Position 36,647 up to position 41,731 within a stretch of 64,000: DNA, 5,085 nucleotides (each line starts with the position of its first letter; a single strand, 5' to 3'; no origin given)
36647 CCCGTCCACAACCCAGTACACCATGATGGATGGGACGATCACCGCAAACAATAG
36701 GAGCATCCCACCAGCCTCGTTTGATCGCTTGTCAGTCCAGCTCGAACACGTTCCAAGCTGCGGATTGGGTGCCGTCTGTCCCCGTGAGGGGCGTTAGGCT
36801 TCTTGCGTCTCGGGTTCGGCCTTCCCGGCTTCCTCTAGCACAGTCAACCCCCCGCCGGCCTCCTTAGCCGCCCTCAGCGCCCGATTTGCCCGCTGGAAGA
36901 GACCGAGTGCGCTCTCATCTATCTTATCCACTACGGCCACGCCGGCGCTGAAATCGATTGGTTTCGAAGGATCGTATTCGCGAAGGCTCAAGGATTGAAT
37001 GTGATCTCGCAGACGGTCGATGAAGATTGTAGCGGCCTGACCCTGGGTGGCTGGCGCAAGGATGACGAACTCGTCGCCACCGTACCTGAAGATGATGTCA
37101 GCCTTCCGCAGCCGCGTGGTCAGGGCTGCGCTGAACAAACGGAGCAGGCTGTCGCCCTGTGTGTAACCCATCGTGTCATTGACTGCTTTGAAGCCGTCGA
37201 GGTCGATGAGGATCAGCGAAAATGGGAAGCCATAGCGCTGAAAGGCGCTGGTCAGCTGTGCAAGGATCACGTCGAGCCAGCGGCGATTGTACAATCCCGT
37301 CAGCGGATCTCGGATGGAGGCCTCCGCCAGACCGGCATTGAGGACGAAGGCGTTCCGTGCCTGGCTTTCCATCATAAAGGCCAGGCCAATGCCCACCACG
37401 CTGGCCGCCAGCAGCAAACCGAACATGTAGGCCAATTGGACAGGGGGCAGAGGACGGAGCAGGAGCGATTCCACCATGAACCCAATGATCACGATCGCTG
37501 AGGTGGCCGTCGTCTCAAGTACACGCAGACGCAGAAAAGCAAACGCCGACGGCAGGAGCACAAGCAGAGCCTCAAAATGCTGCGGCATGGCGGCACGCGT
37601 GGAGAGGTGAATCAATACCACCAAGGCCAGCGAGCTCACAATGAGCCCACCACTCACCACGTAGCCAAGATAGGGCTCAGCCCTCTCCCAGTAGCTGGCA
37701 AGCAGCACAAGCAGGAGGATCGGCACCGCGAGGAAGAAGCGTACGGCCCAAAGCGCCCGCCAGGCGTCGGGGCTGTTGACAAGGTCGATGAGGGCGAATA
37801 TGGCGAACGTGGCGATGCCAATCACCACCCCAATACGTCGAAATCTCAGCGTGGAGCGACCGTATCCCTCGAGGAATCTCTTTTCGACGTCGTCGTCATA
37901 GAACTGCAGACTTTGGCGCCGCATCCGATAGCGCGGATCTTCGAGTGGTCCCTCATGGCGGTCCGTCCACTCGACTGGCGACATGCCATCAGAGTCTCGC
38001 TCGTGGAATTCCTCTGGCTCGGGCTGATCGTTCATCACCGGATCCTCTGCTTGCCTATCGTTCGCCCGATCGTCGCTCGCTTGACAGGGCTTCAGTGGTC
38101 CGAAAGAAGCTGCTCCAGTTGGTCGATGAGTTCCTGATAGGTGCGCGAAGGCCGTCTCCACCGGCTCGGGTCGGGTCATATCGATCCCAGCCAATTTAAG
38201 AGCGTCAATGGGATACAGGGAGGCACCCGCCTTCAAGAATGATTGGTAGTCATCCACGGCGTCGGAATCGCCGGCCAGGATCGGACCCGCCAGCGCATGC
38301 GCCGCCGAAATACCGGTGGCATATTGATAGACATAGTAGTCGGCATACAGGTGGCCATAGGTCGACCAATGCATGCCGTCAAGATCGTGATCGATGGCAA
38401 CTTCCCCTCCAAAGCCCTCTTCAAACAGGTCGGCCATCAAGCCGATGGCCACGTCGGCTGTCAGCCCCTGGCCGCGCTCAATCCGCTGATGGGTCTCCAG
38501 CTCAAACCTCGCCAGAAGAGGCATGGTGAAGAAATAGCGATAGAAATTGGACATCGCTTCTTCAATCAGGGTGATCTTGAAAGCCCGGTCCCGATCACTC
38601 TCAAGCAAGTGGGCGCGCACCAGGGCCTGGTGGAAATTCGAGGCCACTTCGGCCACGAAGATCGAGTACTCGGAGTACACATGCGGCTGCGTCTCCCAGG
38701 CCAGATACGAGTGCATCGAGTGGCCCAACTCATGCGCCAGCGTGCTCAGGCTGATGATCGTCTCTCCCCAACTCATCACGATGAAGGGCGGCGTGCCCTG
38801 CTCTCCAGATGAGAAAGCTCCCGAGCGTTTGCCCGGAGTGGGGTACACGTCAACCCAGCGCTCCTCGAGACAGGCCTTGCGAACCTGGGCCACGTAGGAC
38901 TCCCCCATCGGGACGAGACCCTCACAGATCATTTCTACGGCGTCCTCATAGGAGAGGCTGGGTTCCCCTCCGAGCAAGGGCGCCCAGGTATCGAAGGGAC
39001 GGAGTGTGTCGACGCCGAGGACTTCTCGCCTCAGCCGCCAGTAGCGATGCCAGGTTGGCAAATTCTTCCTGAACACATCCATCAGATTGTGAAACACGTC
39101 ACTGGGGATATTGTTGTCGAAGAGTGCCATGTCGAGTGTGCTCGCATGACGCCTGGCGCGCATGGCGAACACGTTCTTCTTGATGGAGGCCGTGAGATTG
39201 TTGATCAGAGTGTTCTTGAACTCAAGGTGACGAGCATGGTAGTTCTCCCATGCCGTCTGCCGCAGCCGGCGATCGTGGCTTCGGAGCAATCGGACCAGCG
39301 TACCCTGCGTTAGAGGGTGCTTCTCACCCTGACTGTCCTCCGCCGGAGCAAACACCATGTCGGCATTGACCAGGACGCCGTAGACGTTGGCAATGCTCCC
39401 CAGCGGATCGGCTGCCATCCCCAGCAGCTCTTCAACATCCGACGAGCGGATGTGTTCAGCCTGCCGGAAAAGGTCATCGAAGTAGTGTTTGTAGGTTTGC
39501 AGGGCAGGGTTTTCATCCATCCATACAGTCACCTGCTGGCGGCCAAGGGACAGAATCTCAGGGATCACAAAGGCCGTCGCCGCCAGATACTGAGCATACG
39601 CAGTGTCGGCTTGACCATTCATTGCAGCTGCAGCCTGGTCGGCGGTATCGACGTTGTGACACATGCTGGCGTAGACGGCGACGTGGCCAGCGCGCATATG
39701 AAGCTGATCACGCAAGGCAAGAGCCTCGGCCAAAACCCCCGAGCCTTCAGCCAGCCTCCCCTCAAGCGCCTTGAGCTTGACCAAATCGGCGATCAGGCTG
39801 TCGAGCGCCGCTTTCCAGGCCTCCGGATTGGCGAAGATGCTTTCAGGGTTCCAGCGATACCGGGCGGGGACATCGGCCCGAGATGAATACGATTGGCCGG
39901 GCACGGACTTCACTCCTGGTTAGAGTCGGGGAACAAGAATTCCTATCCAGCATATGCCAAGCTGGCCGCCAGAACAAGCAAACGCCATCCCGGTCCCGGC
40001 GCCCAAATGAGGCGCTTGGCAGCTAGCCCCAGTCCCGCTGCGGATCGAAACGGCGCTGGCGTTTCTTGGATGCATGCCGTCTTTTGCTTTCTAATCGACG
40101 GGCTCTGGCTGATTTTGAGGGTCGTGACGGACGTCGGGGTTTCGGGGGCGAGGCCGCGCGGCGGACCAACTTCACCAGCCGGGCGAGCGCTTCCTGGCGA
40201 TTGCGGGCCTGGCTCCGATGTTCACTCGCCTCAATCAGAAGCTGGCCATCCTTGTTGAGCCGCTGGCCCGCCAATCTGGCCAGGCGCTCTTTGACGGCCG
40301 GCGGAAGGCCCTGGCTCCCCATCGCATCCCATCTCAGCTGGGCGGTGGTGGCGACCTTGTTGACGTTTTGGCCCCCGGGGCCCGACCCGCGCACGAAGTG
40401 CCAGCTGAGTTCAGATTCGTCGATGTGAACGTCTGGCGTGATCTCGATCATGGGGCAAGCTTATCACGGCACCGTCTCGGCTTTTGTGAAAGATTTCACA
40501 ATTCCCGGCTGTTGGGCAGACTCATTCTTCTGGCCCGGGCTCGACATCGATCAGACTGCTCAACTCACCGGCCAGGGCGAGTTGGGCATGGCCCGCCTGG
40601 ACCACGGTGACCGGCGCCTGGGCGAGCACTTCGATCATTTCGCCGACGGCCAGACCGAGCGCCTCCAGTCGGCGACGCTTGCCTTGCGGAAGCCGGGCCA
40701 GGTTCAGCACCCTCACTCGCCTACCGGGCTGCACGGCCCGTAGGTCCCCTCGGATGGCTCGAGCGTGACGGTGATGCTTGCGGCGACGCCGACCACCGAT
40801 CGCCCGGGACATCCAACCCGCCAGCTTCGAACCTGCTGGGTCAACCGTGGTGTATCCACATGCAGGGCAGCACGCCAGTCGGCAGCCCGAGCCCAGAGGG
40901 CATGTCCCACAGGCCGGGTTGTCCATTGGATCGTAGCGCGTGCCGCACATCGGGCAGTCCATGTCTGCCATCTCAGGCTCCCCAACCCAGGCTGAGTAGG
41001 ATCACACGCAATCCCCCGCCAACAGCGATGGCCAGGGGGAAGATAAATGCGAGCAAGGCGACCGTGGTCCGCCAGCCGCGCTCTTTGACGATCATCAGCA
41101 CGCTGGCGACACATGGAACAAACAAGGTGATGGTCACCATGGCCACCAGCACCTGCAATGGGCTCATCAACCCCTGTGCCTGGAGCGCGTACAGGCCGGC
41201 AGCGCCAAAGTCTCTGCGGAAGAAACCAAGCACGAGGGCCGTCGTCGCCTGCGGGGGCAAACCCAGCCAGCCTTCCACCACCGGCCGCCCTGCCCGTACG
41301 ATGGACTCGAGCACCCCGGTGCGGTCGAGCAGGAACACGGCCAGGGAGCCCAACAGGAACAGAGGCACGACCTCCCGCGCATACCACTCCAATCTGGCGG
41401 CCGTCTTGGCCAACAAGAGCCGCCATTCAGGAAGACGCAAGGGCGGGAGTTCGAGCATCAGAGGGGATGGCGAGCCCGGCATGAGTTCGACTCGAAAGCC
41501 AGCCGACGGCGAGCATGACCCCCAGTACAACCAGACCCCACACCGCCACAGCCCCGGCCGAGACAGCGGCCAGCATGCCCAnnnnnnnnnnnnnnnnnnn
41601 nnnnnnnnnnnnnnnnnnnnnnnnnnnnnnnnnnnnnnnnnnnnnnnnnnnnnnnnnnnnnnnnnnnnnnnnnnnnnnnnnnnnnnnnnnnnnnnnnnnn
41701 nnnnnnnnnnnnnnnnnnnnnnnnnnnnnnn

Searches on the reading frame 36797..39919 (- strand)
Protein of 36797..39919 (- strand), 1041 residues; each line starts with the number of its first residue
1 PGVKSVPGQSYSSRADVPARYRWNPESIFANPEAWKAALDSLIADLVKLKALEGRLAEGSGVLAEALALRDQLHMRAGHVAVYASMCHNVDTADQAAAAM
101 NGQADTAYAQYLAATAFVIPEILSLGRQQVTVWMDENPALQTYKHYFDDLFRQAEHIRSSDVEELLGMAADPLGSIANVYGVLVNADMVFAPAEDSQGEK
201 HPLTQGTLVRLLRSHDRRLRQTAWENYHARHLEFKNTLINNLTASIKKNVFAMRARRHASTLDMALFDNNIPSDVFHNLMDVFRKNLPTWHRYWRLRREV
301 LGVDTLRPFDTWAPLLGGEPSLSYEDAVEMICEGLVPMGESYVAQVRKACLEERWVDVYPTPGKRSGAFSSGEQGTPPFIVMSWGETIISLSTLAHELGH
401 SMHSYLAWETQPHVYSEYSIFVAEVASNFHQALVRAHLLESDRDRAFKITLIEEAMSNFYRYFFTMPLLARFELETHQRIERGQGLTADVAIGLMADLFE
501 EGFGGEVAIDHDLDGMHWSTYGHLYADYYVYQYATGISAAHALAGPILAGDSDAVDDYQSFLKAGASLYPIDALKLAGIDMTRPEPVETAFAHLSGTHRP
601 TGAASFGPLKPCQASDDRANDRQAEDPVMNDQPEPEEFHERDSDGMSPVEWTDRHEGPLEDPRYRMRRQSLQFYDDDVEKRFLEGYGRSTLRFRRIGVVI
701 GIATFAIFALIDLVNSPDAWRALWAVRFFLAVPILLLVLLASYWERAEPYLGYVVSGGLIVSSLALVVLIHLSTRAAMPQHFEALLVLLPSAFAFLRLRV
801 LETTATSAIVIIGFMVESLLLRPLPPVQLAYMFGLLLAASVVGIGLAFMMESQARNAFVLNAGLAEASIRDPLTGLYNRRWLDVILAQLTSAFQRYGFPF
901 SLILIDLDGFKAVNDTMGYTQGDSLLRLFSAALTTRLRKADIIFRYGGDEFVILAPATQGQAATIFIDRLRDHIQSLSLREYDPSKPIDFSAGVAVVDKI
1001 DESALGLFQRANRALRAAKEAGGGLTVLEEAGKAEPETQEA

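Call 10: search_protein_families(library=pfam, proteins=[window:36797-39919:-])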
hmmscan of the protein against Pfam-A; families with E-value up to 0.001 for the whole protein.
window:36797-39919:- (1041 aa): 3 families
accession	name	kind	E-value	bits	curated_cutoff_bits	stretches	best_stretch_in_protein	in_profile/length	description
PF01432.26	Peptidase_M3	-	6e-60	204.3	27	1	211-591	2-455/457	Peptidase family M3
PF00990.26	GGDEF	-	1.2e-34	119.8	23.8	1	869-1022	2-158/161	Diguanylate cyclase, GGDEF domain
PF08439.15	Peptidase_M3_N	-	2e-17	63.6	25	1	121-190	1-70/70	Oligopeptidase F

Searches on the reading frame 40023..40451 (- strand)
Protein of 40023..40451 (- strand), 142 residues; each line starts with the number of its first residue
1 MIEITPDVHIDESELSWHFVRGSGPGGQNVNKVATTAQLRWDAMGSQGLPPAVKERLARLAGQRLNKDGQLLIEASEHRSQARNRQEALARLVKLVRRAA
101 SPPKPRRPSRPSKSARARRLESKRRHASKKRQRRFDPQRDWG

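Call 10: search_protein_families(library=pfam, proteins=[window:40026-40451:-])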
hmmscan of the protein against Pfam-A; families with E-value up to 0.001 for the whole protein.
window:40026-40451:- (142 aa): 1 family
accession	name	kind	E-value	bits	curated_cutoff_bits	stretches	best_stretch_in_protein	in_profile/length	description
PF00472.26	RF-1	-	2.5e-20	73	35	1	7-135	4-112/116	RF-1 domain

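Call 15: find_encoding_contigs(protein=window:40023-40451:-, flank=10000, max_places=6)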
Protein window:40023-40451:- (142 aa): no gene with exactly this product is on record in the collection.

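Call 69: search_protein_families(library=ncbifam, proteins=[window:40026-40451:-])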
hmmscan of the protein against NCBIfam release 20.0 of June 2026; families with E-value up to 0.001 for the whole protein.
window:40026-40451:- (142 aa): 5 families
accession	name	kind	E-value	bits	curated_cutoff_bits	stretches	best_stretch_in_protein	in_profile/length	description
NF006718.0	PRK09256.1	equivalog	7e-50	168.4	100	1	1-134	3-135/140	alternative ribosome rescue aminoacyl-tRNA hydrolase ArfB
TIGR00020.2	prfB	exception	1.2e-08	34.3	370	1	5-92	219-281/353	peptide chain release factor 2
NF001859.2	PRK00591.1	equivalog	1.2e-07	31.1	400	1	7-98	208-274/347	peptide chain release factor 1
TIGR00019.1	prfA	equivalog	8e-06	25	423.25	1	7-37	216-246/361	peptide chain release factor 1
TIGR03072.1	release_prfH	equivalog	9.3e-05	22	166.65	0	8-36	101-129/200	peptide chain release factor H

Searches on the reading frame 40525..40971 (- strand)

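Call 10: search_protein_families(library=pfam, proteins=[window:40525-40971:-])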
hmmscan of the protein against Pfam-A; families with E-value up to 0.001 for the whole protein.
window:40525-40971:- (149 aa): 1 family
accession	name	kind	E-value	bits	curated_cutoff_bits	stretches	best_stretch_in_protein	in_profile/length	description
PF04023.20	FeoA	-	2.9e-09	37.3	23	1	77-145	3-74/74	FeoA domain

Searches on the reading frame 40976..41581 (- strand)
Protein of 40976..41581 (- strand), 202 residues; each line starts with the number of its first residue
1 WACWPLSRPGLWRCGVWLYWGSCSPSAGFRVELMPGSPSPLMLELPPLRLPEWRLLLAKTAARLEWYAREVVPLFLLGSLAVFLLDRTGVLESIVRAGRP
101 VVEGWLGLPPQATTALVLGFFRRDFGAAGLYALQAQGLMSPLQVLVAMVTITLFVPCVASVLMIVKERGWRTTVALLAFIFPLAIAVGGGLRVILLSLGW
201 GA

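Call 10: search_protein_families(library=pfam, proteins=[window:40976-41581:-])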
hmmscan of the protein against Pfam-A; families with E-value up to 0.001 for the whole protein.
window:40976-41581:- (202 aa): 2 families
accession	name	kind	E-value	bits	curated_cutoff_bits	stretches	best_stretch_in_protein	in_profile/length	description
PF07670.19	Gate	-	2.8e-14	53.9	29.6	1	70-170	3-103/104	Nucleoside recognition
PF07664.17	FeoB_C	-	1.4e-07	31.5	26.6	1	32-62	23-53/54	Ferrous iron transport protein B C terminus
